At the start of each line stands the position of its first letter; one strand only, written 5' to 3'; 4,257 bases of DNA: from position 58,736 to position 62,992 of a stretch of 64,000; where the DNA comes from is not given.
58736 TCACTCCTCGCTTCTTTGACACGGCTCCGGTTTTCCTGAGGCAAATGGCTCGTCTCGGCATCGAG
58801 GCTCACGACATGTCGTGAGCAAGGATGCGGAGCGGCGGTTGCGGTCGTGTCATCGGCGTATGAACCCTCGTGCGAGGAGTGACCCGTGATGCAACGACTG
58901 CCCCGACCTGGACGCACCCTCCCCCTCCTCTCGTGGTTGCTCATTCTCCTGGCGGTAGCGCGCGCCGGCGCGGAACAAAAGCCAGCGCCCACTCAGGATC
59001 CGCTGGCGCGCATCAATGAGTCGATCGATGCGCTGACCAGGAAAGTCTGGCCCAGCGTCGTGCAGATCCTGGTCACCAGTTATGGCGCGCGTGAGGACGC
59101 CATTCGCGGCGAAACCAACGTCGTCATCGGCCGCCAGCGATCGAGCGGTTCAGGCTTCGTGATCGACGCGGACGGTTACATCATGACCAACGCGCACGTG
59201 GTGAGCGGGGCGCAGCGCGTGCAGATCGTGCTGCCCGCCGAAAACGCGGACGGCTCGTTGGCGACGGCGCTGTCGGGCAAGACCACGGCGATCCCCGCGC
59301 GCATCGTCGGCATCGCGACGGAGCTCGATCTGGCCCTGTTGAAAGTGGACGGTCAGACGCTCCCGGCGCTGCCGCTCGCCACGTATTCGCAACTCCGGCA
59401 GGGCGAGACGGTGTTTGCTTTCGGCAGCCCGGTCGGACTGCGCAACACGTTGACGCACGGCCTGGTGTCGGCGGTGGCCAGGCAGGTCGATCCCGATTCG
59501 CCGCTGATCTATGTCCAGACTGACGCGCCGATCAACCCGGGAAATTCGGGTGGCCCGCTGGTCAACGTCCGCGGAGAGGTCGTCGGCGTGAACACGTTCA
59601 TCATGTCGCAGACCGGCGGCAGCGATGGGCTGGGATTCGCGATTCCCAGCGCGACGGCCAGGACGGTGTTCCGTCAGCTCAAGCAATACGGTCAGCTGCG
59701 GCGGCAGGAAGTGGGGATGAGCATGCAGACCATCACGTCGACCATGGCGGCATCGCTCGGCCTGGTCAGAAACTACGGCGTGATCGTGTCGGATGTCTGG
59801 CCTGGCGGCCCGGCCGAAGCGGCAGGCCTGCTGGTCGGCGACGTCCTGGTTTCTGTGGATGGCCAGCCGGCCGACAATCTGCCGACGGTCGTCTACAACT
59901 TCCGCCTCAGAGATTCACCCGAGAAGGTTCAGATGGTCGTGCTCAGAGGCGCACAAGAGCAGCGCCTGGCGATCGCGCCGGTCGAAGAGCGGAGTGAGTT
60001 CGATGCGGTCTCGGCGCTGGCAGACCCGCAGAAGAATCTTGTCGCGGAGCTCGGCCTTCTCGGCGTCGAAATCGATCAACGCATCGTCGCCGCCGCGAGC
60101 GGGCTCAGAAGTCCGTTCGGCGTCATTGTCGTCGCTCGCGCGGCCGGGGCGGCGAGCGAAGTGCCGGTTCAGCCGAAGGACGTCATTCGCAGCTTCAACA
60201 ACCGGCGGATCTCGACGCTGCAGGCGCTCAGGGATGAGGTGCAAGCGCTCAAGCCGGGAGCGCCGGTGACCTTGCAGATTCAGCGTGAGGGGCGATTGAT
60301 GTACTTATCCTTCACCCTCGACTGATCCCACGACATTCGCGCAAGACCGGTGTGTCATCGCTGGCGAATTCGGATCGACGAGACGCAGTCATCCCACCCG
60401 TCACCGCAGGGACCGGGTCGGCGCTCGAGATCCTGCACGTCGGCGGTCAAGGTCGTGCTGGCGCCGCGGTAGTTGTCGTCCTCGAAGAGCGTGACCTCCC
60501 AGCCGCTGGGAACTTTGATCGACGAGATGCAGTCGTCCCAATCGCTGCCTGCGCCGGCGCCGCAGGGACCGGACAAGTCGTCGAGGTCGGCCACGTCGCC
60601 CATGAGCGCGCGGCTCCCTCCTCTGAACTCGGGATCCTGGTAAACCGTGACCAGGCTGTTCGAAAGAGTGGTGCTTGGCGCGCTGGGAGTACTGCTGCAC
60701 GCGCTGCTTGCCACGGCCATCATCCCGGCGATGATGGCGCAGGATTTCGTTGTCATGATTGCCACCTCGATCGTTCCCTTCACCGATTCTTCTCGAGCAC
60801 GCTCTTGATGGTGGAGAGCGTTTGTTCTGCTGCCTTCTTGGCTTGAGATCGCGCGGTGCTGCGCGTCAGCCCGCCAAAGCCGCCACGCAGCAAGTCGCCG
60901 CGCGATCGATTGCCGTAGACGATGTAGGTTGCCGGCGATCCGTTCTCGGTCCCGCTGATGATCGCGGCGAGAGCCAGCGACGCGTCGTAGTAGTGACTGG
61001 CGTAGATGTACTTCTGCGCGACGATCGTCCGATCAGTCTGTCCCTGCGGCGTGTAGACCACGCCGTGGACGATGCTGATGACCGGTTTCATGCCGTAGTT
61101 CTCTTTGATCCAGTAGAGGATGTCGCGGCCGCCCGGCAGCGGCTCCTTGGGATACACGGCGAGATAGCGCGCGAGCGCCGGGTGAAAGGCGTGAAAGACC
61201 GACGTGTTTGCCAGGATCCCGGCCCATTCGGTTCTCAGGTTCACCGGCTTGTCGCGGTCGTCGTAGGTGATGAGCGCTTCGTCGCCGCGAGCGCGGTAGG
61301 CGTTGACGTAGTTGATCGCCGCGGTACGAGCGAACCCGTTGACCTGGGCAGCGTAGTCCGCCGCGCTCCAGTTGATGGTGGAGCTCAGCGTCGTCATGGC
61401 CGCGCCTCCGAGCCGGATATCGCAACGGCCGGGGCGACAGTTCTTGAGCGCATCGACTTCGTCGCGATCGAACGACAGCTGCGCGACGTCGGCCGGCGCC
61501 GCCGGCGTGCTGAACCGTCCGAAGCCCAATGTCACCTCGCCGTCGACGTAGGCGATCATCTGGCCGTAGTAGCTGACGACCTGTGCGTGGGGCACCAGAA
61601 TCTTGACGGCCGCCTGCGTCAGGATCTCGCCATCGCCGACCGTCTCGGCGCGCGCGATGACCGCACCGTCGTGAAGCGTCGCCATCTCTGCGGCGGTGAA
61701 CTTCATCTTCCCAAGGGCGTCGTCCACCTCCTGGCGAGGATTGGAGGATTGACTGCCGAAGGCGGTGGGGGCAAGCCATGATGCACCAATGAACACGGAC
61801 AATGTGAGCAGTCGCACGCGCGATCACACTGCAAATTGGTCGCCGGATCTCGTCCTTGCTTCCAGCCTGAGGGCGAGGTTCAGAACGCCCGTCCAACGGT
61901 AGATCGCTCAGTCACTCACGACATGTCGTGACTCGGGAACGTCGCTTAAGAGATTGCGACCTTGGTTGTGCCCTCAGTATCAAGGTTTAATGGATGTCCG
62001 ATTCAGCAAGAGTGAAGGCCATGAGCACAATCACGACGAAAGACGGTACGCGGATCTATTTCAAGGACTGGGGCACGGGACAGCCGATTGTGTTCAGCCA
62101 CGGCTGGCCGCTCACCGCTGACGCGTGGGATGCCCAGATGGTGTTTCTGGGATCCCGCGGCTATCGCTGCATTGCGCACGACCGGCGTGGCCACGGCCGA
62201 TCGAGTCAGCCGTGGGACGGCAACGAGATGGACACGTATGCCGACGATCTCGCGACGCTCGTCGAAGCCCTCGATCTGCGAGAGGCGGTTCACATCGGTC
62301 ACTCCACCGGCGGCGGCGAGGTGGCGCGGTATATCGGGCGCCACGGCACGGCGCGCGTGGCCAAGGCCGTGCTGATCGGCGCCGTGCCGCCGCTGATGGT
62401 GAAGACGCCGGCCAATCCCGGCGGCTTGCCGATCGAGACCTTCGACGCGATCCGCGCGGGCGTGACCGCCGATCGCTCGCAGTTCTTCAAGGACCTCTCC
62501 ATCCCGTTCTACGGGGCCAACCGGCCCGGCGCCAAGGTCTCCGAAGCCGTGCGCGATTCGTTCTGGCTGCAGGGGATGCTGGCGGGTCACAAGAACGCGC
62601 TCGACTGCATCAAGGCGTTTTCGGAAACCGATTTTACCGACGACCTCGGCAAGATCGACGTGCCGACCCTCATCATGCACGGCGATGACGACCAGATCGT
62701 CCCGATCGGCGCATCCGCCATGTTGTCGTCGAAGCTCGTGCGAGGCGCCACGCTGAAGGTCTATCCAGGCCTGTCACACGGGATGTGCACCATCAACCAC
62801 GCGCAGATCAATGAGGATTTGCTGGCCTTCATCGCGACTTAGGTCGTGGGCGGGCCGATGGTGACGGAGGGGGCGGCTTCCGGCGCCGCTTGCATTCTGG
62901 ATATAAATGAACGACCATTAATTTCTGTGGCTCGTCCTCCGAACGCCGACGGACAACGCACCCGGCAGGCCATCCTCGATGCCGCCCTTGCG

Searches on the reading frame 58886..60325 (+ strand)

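Call 66: search_protein_families(library=pfam, proteins=[window:58886-60325:+])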
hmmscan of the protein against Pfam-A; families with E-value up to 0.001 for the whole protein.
window:58886-60325:+ (479 aa): 6 families
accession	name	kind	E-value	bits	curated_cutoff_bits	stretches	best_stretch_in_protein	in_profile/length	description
PF13365.12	Trypsin_2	-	5.8e-34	118.3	27.6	1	88-235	1-144/144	Trypsin-like peptidase domain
PF00089.32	Trypsin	-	1.7e-20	74.3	20.6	1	79-258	14-216/220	Trypsin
PF13180.12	PDZ_2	-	1.7e-20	73.5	27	2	290-363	12-78/80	PDZ domain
PF17820.7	PDZ_6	-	1.8e-15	56.8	27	1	300-354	1-54/54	PDZ domain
PF00595.29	PDZ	-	1e-14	55.1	23.2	1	287-352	23-80/81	PDZ domain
PF05579.19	Peptidase_S32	-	0.00097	18.9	24.7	0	69-110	97-138/297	Equine arteritis virus serine endopeptidase S32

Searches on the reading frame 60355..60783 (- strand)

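Call 66: search_protein_families(library=pfam, proteins=[window:60355-60783:-])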
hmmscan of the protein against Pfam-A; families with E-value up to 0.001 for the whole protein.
window:60355-60783:- (142 aa): 2 families
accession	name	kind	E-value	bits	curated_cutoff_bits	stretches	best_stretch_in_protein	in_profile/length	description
PF03995.18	Inhibitor_I36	-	4.6e-10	39.7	21.1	1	47-110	15-67/69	Peptidase inhibitor family I36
PF00030.24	Crystall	-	1.4e-06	28.7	25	1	45-138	2-80/82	Beta/Gamma crystallin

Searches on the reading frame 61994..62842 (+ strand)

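Call 66: search_protein_families(library=pfam, proteins=[window:61994-62842:+])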
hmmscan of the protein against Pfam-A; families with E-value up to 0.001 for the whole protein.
window:61994-62842:+ (282 aa): 5 families
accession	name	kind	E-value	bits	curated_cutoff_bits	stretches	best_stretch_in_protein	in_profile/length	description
PF00561.26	Abhydrolase_1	-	2e-30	106.7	25.8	1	31-262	2-238/245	alpha/beta hydrolase fold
PF12146.15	Hydrolase_4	-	8.3e-24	84.6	27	1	32-264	7-234/239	Serine aminopeptidase, S33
PF12697.13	Abhydrolase_6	-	6.5e-20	73.2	26.3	1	32-264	1-205/217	Alpha/beta hydrolase family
PF00326.27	Peptidase_S9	-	5e-07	29.9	22.6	1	207-280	130-206/213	Prolyl oligopeptidase family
PF20434.5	BD-FAE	-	0.00012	22.1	26.8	1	200-248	170-215/215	BD-FAE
